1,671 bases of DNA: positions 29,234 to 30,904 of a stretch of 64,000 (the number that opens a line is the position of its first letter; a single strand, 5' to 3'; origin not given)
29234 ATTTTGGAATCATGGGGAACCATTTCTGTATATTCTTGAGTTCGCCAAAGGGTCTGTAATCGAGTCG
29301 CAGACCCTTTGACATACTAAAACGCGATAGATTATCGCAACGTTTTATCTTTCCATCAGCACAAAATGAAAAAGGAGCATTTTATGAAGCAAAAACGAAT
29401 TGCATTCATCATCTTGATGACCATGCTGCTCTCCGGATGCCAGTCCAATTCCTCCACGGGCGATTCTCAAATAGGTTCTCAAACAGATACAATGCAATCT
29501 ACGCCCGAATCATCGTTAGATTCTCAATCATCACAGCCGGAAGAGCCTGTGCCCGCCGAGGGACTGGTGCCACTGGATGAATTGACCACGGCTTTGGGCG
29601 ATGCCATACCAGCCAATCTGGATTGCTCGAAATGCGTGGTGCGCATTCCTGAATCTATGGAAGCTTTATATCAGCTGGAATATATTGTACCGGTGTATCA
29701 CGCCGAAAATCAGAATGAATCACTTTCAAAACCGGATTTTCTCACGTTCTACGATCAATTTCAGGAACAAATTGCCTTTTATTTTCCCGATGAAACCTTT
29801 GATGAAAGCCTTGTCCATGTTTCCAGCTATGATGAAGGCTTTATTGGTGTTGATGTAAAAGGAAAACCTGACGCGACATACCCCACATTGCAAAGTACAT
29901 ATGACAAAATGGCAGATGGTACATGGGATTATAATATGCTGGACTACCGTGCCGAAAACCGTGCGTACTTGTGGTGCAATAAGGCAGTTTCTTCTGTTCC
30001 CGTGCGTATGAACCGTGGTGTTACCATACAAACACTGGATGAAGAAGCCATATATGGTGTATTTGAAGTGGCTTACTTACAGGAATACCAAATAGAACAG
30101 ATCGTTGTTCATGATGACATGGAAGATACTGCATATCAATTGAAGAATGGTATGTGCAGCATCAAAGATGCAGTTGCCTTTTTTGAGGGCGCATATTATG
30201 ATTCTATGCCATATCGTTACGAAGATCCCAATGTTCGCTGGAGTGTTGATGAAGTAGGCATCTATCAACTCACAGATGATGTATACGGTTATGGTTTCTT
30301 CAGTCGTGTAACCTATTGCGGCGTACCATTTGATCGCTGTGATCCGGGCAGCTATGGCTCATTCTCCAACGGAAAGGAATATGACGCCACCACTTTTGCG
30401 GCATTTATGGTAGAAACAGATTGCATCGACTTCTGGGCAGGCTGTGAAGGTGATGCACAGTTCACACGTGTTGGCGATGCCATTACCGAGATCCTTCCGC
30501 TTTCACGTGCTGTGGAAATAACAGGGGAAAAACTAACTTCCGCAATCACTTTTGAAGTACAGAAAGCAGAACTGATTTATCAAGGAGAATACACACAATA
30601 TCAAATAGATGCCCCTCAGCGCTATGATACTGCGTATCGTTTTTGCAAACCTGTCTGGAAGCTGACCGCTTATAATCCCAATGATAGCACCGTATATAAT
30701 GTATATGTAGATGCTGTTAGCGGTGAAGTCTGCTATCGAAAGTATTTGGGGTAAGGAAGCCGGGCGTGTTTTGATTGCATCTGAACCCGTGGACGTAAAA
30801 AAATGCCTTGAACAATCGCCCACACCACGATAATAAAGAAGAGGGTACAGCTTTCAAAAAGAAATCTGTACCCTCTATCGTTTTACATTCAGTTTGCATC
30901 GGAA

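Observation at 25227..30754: Tandemly duplicated cassette: small 4-Cys secreted protein plus large lipoprotein, with no family I can name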

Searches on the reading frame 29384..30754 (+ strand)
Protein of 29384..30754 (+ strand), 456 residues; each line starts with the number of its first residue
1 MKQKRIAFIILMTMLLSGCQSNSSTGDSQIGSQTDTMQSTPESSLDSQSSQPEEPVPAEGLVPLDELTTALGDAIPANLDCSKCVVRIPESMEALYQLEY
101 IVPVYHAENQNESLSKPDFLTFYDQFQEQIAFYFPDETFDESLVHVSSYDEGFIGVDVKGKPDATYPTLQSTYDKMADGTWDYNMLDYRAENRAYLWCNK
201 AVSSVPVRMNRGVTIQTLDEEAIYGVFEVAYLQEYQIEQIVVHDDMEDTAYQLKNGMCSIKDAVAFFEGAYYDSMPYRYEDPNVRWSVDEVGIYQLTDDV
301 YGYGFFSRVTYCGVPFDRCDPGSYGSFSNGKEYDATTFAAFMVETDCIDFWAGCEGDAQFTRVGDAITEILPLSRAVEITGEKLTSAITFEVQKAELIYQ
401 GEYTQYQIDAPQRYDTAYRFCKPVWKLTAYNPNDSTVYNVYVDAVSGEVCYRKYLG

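Call 6: search_protein_families(library=pfam, proteins=[window:29384-30754:+], max_evalue=1)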
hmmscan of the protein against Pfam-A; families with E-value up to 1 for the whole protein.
window:29384-30754:+ (456 aa): 1 family
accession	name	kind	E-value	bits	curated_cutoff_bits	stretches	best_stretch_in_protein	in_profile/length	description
PF03413.25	PepSY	-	0.0073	17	24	1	422-449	30-56/60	Peptidase propeptide and YPEB domain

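Call 7: search_protein_families(library=ncbifam, proteins=[window:29384-30754:+], max_evalue=1)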
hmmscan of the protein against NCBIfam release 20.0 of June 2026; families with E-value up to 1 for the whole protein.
window:29384-30754:+ (456 aa): 2 families
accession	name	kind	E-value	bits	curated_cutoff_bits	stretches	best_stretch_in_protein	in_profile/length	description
TIGR02722.1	lp_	equivalog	0.13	12.2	110.55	1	4-41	1-43/189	penicillin-binding protein activator LpoB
NF046038.1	NGK_0946_fam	subfamily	0.16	12.5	45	1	4-29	2-28/102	NGK_0946 family protein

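Call 11: find_homologous_proteins(query=window:29384-30754:+)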
Query window:29384-30754:+ (456 aa): 6 proteins with E <= 0.001 among 2970 candidates.
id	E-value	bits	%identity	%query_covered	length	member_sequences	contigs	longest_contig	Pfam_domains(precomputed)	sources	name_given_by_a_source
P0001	6.2e-285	963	90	100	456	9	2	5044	-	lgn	-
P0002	4.1e-257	871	80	100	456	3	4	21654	-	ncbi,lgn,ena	-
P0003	9.9e-240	814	76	100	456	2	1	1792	-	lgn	-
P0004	2.6e-238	809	75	100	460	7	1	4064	-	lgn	-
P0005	3.7e-107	377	42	86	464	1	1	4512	-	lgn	-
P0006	5.6e-51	192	63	33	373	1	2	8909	-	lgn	-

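Call 13: find_encoding_contigs(protein=P0002, flank=8000, max_places=4)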
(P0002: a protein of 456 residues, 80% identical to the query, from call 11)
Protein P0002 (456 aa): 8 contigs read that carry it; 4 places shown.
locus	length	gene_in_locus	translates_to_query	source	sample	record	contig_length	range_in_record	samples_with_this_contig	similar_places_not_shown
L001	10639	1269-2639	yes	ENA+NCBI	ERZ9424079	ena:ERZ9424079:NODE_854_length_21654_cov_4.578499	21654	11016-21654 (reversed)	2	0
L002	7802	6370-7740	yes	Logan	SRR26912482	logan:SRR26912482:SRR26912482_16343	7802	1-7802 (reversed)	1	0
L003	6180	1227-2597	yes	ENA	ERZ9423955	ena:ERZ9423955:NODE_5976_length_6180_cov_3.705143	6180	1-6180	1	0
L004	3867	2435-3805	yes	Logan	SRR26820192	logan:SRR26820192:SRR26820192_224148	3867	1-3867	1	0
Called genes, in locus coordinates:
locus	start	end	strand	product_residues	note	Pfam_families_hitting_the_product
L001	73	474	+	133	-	PF02985:HEAT (faint), PF01816:LRV (faint)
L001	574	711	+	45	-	-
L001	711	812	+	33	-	-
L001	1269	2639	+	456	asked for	-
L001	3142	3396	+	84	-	-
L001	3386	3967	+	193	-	PF10502:Peptidase_S26, PF00717:Peptidase_S24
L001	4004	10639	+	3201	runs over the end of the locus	PF20597:pAdhesive_15, PF17802:SpaA (faint), PF02368:Big_2 (weak), PF26918:Ig_Eae (faint), PF26182:Ig_NUP210_5th (weak), PF05738:Cna_B, PF00759:Glyco_hydro_9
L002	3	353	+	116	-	?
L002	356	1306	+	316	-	PF01510:Amidase_2, PF01476:LysM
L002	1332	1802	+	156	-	PF13384:HTH_23 (weak), PF13936:HTH_38 (faint), PF08281:Sigma70_r4_2 (weak)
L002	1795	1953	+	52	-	PF20612:SHOCT_2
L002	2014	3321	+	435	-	PF00239:Resolvase, PF07508:Recombinase, PF13408:Zn_ribbon_recom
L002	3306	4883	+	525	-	PF00239:Resolvase, PF07508:Recombinase, PF13408:Zn_ribbon_recom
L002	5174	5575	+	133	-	PF02985:HEAT (faint), PF01816:LRV (faint)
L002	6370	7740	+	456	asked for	-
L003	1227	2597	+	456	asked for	-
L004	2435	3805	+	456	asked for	-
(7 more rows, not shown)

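Call 24: search_solved_structures(query=window:29384-30754:+, max_evalue=10)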
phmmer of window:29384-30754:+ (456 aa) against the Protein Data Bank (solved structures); distinct sequences matched with E-value up to 10: 5.
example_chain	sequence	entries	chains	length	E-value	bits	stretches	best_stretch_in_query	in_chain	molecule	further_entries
6taf_A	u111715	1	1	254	0.51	12.3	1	7-60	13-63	SLT domain-containing protein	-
6ta9_A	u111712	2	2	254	0.51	12.3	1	7-60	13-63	SLT domain-containing protein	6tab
6tad_A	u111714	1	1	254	0.53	12.3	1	7-60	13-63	SLT domain-containing protein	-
3i5f_C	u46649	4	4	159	2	10.3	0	346-367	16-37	Myosin catalytic light chain LC-1, mantle muscle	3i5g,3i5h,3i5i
6to3_AAA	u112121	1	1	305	3.8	9.4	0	93-149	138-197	Glutathione transferase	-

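Call 28: find_homologous_proteins(query=A2, max_evalue=0.01)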
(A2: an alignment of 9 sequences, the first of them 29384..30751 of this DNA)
Query A2 (9 sequences) (456 aa, profile of the alignment): 7 proteins with E <= 0.01 among 4935 candidates.
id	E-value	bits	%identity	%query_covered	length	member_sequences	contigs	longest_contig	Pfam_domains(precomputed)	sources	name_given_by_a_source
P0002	2.3e-246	836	80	100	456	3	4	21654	-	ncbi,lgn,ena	-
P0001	8.8e-244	828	90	100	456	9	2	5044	-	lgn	-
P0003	7.0e-242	822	76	100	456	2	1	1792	-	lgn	-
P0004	2.5e-240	816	75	100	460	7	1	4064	-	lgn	-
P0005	8.5e-198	676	42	86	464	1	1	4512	-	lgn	-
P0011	3.2e-153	529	24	98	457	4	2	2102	-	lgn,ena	-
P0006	1.4e-111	392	63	33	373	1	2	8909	-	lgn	-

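Call 44: predict_structure(alignment_id=A3)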
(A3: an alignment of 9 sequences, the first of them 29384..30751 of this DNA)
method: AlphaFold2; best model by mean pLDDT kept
length: 456 residues; sequences in the alignment: 9
mean_pLDDT: 52.1   pTM: 0.50
mean pLDDT of the five models: 52.1, 51.8, 49.5, 49.3, 47.0
residues with pLDDT >= 90: 21; 70-90: 120; 50-70: 52; < 50: 263
segments of 3 or more residues with pLDDT < 50: 1-5, 11-212, 221-228, 319-336, 353-358, 402-420
pLDDT, mean of each block of 10 residues (from residue 1): 47 37 24 22 26 31 37 37 30 30 29 36 43 43 34 30 34 37 33 30 30 56 43 79 87 92 89 64 80 88 83 67 30 49 73 47 61 88 68 80 38 36 78 80 84 60
secondary structure, 60 per line:
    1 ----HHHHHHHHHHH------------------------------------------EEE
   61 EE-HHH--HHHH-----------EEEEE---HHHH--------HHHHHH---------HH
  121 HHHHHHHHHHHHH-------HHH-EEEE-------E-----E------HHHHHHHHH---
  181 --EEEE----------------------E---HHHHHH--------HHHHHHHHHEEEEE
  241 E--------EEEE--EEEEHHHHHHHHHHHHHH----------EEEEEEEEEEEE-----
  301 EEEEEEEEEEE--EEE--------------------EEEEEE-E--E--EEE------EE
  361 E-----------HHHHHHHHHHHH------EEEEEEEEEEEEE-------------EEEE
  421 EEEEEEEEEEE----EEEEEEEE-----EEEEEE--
elements in order: H5-15 E58-62 H69-72 E84-88 H92-95 H104-109 H119-133 E145-148 H169-177 E183-186 H213-218 H227-235 E236-241 E250-253 E256-259 H260-273 E284-295 E301-311 E314-316 E337-342 E350-352 E359-361 H373-384 E391-403 E417-431 E436-443 E449-454
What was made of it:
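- Closest known: PepSY-domain proteins and tandem PepSY-like lipoproteins. Same: The C-terminal half of L2 is modelled as two helix-plus-antiparallel-sheet modules (call 44).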

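Call 46: find_related_loci(query=window:29384-30751:+, collection=genome_contigs, flank=10000)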
Query window:29384-30751:+ (456 aa) in genome_contigs; peptide patterns used: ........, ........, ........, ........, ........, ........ (x = any residue, [..] = any of these).
27 stretches matched a pattern, but none encodes a relative of the query by tblastn (E <= 1e-3).
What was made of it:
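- Tried and rejected: Species-representative genomes: searching with L2 peptides found nothing (call 46).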

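Call 48: fold_search(model_id=the predicted structure, library=pdb)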
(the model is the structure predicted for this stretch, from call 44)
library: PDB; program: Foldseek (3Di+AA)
matches with E <= 10: 364; with E <= 0.001: 0
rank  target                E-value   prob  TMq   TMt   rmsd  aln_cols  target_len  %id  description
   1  4exr                  2.4e-02  0.90  0.15  0.36  10.2       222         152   11  Crystal structure of a putative lipoprotein (CD1622) from Clostridium difficile 630 at 1.85 A resolution (released 2012-06-27)
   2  5boi                  3.3e-02  0.47  0.14  0.26  14.9       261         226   11  Bacillus megaterium YpeB C-terminal domain (released 2015-08-12)
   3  6saz_D                4.8e-02  0.25  0.13  0.22  14.7       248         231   10  Cleaved human fetuin-b in complex with crayfish astacin (released 2019-10-23)
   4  7r5k_T0               2.0e-01  0.11  0.10  0.06  15.4       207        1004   10  Human nuclear pore complex (constricted) (released 2022-06-22)
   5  9euf_5                2.5e-01  0.08  0.11  0.11  20.4       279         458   11  Cryo-EM structure of Staphylococcus aureus bacteriophage phi812 baseplate in the pre-contraction state - complete (released 2025-04-09)
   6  4k61_A                3.1e-01  0.47  0.14  0.38  12.5       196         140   12  Crystal structure of a DUF2874 family protein (BACUNI_01296) from Bacteroides uniformis ATCC 8492 at 1.70 A resolution (released 2013-05-01)
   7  2bo9_B                4.9e-01  0.08  0.11  0.19  18.8       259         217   10  Human carboxypeptidase A4 in complex with human latexin. (released 2005-04-15)
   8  6b12_B                4.9e-01  0.06  0.08  0.19  17.2       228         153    8  Structure of Tne2 in complex with Tni2 (released 2017-12-20)
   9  8r28                  6.4e-01  0.14  0.10  0.32   9.0        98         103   10  Crystal structure of Amacstatin-1, a cystatin from the hard tick Amblyomma maculatum (released 2024-11-13)
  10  5n9j_A                6.8e-01  0.03  0.07  0.06  27.8       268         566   11  Core Mediator of transcriptional regulation (released 2017-05-17)
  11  9ozv_A                6.8e-01  0.02  0.06  0.12  17.1       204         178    7  Structure of the self-association domain of LDB2 (released 2025-07-30)
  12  5nxf_A                6.8e-01  0.01  0.06  0.06  46.1       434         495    8  Crystal structure of the carboxy-terminal region of the bacteriophage T4 proximal long tail fibre protein gp34, residu (released 2017-07-12)
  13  6ztk_B                7.1e-01  0.15  0.11  0.35  10.4       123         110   11  Crystal structure of Mialostatin, a gut cystatin from the hard tick Ixodes ricinus (released 2021-06-02)
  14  6x04_G                7.1e-01  0.09  0.10  0.12  12.6       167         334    6  Nup133 (aa55-481) from S. cerevisiae bound by VHH-SAN5 (released 2020-12-09)
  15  3cnv_B                7.1e-01  0.05  0.08  0.20  18.6       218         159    8  Crystal structure of the ligand-binding domain of a putative GntR-family transcriptional regulator from Bordetella bro (released 2008-04-29)
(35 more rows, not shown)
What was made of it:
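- On PepSY domain (PF03413): Fold evidence is weak (calls 44, 48).
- Closest known: PepSY-domain proteins and tandem PepSY-like lipoproteins. Same: The best Foldseek hits are 4exr and 5boi (call 48).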

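Call 77: search_solved_structures(query=A2, max_evalue=10, show_alignments=2)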
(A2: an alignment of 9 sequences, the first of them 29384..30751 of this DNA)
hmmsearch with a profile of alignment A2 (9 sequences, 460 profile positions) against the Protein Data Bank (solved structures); distinct sequences matched with E-value up to 10: 0.
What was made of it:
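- On LanI/LanFEG lantibiotic immunity: No PDB sequence hit with the L profile (call 77).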

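Call 82: search_dna_similar(query=window:29384-30751:+, collection=plasmids, mode=protein, max_evalue=0.001, max_rows=10)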
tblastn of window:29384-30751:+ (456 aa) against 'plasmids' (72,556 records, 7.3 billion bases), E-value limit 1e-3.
No match.

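Call 83: search_dna_similar(query=window:29384-30751:+, collection=phages, mode=protein, max_evalue=0.001, max_rows=10)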
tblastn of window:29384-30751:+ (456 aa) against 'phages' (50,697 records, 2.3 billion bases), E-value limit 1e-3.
Records with a match: 2; places in all: 2; records where one place covers at least 80% of the query: 2.
Best place of each record, by identity: <60% 2.
By first word of the organism name: Bacteriophage 2.
By host as written in the record: - 2.
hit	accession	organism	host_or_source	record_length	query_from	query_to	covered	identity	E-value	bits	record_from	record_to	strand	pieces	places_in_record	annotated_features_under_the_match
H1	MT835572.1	Bacteriophage sp.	human fecal samples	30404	1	454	100%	25.2%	1e-26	119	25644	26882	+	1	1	record has no annotation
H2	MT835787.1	Bacteriophage sp.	human fecal samples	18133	63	452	86%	25.1%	5e-10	122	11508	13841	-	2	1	record has no annotation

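Call 85: get_annotated_region(hit=H1, flank=8000)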
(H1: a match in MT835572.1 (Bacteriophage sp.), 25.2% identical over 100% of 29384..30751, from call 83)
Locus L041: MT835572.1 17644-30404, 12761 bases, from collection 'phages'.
description: UNVERIFIED: Bacteriophage sp. clone scaffold_204 genomic sequence.
organism: Bacteriophage sp. (NCBI taxid 38018)
taxonomy: Viruses
host: -; source: human fecal samples; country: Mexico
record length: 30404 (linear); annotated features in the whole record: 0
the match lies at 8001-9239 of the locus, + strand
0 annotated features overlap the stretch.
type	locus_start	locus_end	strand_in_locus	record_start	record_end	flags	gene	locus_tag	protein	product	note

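Call 86: get_annotated_region(hit=H2, flank=8000)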
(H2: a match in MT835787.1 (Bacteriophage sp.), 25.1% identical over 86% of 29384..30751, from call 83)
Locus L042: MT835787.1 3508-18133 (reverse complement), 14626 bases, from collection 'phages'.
description: UNVERIFIED: Bacteriophage sp. clone scaffold_685 genomic sequence.
organism: Bacteriophage sp. (NCBI taxid 38018)
taxonomy: Viruses
host: -; source: human fecal samples; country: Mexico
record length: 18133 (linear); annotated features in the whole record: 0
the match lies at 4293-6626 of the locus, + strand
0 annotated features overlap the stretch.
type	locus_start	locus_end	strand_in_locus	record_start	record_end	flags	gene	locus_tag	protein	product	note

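Call 88: search_protein_families(library=padloc, proteins=[window:29384-30754:+], max_evalue=0.01)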
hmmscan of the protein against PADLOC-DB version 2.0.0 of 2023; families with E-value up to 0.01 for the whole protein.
window:29384-30754:+ (456 aa): 0 families

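Call 89: search_protein_families(library=phrogs, proteins=[window:29384-30754:+], max_evalue=0.01)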
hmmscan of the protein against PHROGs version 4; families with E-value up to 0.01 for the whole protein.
window:29384-30754:+ (456 aa): 0 families

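Call 90: list_cluster_members(proteins=[P0002, P0009, P0013, P0014, P0016, P0018, P0020, P0021, P0022, P0024])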
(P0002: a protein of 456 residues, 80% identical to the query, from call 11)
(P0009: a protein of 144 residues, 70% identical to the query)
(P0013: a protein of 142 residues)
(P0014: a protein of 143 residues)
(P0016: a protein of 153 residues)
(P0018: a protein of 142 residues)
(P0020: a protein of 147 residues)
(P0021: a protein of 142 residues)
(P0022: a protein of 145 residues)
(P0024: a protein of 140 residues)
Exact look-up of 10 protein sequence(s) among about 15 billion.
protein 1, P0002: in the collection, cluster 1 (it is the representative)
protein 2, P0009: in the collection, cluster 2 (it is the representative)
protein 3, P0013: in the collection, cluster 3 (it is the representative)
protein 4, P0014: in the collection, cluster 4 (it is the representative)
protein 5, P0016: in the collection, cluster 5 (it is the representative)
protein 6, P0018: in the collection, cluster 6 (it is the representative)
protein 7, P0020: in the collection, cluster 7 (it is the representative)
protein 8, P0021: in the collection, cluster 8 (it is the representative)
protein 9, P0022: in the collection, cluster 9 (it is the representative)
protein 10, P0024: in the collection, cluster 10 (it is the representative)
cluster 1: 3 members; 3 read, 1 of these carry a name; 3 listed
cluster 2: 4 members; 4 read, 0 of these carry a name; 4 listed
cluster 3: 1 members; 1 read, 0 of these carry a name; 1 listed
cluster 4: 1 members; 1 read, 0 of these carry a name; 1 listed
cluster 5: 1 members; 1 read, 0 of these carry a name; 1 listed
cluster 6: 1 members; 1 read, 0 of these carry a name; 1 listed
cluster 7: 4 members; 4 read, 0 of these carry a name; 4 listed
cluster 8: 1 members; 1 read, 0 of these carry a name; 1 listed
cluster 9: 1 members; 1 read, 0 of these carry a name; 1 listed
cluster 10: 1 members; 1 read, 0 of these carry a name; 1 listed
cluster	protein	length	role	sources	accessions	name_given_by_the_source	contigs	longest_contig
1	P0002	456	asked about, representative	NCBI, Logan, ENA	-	-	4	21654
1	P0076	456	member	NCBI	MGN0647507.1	MAG: hypothetical protein ACI4J3_02620 [Oscillospiraceae bacterium]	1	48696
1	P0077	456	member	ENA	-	-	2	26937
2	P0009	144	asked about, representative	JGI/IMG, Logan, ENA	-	-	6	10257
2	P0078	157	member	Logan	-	-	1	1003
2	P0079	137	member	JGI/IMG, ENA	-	-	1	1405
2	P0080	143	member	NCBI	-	-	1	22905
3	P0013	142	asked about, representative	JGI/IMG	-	-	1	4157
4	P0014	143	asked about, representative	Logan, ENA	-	-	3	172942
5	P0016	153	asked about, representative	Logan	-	-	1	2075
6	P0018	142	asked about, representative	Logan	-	-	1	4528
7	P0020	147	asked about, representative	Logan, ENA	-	-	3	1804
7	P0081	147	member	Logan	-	-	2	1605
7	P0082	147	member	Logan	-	-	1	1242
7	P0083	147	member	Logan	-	-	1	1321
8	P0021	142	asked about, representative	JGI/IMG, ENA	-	-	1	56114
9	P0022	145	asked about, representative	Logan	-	-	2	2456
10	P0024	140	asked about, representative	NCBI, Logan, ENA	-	-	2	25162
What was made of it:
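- Tried and rejected: Cluster look-ups gave only 'hypothetical protein' from Oscillospiraceae MAGs (call 90).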
